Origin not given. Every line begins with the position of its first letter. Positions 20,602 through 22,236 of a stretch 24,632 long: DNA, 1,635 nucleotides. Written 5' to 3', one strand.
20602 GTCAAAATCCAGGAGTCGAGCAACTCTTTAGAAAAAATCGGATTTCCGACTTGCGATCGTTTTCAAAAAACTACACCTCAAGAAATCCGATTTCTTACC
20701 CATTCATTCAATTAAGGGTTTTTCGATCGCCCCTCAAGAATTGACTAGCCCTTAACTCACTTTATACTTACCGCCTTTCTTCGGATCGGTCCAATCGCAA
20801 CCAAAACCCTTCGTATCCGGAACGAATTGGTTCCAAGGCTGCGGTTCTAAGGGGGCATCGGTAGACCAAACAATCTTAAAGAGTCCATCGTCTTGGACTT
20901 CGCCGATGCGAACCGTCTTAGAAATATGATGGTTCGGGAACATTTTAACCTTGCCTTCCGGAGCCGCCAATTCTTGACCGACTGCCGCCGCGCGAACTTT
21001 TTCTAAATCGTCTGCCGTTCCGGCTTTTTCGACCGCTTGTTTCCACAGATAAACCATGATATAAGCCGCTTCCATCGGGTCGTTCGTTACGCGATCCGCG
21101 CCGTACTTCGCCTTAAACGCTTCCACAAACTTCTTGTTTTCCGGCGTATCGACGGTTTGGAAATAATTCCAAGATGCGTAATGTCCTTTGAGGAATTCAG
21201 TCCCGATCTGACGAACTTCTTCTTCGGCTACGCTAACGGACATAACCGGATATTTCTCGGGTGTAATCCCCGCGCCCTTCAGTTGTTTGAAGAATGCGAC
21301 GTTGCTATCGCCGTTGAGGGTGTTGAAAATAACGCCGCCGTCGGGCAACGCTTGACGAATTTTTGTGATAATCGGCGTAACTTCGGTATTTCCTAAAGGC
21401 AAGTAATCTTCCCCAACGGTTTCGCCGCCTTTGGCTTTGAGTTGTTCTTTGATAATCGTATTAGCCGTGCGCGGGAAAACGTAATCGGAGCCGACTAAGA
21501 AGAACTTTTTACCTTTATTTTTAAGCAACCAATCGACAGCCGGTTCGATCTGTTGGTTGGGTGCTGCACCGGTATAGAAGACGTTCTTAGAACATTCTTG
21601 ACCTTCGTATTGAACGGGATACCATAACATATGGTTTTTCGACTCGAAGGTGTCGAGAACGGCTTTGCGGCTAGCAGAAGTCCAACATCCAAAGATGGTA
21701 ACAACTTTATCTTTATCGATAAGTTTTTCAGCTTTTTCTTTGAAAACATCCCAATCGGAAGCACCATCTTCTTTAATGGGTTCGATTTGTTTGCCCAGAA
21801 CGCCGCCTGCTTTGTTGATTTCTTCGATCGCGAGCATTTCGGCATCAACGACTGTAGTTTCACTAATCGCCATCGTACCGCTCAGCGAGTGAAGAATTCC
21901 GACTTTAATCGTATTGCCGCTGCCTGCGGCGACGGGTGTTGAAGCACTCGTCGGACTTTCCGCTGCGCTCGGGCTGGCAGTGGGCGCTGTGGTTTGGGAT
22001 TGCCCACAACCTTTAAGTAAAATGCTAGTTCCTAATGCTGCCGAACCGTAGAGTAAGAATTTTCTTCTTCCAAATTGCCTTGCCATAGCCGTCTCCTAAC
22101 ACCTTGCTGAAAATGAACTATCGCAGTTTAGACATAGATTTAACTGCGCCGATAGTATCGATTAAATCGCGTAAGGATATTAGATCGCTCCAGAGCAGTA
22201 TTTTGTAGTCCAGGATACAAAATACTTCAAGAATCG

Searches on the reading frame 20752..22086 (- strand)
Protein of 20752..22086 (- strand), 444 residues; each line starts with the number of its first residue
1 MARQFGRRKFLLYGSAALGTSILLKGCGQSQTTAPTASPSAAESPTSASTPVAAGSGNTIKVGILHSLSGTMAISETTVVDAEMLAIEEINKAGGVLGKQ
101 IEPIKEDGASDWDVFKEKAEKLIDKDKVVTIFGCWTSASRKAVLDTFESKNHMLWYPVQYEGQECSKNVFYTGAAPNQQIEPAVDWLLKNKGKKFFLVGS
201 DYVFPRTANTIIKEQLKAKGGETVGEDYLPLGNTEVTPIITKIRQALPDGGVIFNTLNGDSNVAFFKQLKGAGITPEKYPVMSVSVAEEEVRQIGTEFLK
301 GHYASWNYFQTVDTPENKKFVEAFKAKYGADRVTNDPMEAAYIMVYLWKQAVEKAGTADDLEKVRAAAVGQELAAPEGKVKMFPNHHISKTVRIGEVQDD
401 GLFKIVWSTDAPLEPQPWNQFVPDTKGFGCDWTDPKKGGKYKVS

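Call 13: search_protein_families(library=ncbifam, proteins=[window:20752-22086:-])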
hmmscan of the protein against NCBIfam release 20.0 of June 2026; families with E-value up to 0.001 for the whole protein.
window:20752-22086:- (444 aa): 3 families
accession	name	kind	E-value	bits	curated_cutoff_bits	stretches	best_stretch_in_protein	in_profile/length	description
TIGR03407.1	urea_ABC_UrtA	exception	2.3e-185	615.6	492.75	1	60-419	1-361/361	urea ABC transporter substrate-binding protein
TIGR03669.1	urea_ABC_arch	equivalog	3e-71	240.4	494.8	1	60-438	1-370/375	urea ABC transporter substrate-binding protein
NF011933.0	PRK15404.1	subfamily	2.6e-13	49.8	477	1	55-379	22-341/370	high-affinity branched-chain amino acid ABC transporter substrate-binding protein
